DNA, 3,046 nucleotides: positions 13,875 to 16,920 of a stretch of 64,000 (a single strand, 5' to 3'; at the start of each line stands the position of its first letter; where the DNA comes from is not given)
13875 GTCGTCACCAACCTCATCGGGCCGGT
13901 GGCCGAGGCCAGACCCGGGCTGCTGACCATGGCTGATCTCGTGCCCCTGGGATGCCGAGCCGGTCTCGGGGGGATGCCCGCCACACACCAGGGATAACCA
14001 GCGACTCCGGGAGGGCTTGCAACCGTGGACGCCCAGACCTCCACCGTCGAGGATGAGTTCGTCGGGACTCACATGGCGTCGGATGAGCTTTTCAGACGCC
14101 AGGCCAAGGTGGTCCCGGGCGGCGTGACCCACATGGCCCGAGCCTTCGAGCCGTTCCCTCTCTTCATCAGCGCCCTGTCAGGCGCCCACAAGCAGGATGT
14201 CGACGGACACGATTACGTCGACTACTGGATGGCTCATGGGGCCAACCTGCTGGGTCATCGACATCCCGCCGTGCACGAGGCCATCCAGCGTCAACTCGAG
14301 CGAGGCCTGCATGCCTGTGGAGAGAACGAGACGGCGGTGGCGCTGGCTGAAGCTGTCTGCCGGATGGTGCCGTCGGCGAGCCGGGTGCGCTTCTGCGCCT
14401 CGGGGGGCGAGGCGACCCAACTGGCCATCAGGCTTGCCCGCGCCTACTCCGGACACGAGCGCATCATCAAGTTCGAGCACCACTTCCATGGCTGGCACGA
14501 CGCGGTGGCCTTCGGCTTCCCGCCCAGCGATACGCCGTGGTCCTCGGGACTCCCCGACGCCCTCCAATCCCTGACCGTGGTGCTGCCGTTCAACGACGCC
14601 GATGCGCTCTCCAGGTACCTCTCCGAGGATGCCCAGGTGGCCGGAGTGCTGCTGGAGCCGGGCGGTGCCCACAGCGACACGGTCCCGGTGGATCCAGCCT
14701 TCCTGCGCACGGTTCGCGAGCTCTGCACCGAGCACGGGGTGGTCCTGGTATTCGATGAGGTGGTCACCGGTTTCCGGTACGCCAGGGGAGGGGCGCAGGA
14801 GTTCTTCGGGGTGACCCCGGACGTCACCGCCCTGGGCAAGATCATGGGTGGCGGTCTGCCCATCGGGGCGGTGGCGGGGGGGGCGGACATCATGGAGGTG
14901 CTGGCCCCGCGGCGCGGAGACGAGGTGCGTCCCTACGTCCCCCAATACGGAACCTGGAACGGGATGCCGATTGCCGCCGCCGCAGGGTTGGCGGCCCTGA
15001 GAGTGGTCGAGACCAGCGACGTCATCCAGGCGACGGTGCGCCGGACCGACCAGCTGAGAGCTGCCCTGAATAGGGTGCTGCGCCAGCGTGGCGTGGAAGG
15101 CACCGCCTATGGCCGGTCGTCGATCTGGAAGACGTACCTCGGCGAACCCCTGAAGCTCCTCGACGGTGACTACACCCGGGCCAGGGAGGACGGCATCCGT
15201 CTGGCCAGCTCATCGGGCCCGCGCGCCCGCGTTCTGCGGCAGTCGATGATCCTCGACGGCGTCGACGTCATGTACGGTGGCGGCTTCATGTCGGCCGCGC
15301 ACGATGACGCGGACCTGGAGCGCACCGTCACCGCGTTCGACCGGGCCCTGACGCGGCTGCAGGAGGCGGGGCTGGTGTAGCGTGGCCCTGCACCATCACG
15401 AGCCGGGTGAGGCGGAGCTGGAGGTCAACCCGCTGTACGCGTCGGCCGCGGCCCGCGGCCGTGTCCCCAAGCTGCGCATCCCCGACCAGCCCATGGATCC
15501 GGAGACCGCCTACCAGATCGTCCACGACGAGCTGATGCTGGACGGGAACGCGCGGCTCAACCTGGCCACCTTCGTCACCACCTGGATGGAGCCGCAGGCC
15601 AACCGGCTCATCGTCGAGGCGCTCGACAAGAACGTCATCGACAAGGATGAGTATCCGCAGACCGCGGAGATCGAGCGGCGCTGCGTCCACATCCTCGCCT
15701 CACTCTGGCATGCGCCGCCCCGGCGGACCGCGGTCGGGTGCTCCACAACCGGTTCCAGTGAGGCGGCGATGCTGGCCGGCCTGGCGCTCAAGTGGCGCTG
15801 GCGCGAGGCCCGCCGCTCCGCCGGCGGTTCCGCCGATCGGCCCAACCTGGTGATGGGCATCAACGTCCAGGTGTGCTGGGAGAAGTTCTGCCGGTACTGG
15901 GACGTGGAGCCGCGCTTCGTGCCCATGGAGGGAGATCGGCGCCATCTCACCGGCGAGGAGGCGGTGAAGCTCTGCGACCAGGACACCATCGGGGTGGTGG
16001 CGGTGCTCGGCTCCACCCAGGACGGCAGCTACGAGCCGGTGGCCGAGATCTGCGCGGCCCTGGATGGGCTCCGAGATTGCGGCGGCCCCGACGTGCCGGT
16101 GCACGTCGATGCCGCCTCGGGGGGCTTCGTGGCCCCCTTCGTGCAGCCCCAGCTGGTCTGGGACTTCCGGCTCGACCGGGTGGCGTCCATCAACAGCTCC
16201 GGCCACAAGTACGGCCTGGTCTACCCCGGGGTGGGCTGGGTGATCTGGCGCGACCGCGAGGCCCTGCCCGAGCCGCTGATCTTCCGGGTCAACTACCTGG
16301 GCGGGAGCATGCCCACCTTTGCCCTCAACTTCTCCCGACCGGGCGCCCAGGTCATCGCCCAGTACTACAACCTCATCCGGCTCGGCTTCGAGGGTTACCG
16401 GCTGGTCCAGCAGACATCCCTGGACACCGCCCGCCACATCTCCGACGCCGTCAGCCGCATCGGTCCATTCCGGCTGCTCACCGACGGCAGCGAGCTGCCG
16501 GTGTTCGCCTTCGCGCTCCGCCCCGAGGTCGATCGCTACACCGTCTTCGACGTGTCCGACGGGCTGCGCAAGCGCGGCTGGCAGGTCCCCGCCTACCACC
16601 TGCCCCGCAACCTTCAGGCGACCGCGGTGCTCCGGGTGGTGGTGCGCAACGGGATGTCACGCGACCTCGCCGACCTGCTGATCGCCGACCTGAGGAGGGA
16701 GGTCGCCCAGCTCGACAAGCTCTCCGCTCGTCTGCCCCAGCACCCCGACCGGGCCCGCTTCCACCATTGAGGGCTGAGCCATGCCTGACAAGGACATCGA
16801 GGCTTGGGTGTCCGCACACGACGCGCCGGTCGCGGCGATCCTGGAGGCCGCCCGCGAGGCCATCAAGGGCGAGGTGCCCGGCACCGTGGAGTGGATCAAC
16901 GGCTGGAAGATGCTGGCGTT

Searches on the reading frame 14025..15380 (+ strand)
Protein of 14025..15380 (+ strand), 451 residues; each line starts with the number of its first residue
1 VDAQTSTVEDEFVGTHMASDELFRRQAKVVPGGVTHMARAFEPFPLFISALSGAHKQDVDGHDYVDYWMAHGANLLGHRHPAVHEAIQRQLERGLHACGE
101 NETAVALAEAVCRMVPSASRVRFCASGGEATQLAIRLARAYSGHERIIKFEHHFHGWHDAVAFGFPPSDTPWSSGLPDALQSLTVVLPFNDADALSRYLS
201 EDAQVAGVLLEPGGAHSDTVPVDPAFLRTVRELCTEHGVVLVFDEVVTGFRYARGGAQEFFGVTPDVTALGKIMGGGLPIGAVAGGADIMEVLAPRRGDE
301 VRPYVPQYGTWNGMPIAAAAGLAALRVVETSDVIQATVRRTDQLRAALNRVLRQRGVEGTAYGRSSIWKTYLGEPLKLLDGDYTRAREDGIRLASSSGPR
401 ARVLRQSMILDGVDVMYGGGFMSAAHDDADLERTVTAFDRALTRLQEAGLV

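Call 65: search_protein_families(library=pfam, proteins=[window:14025-15380:+], max_evalue=0.0001)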
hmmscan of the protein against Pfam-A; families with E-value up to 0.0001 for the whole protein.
window:14025-15380:+ (451 aa): 2 families
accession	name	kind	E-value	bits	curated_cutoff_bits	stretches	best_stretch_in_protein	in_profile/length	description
PF00202.27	Aminotran_3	-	8.9e-57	193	30.5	1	38-354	3-332/403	Aminotransferase class-III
PF01212.27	Beta_elim_lyase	-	1.5e-05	24.9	27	1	82-360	13-238/288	Beta-eliminating lyase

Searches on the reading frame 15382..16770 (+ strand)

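Call 65: search_protein_families(library=pfam, proteins=[window:15382-16770:+], max_evalue=0.0001)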
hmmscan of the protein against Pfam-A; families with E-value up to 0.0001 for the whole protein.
window:15382-16770:+ (462 aa): 1 family
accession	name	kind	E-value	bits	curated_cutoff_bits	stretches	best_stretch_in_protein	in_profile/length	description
PF00282.25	Pyridoxal_deC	-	1.8e-73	247.9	27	1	38-379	7-374/375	Pyridoxal-dependent decarboxylase conserved domain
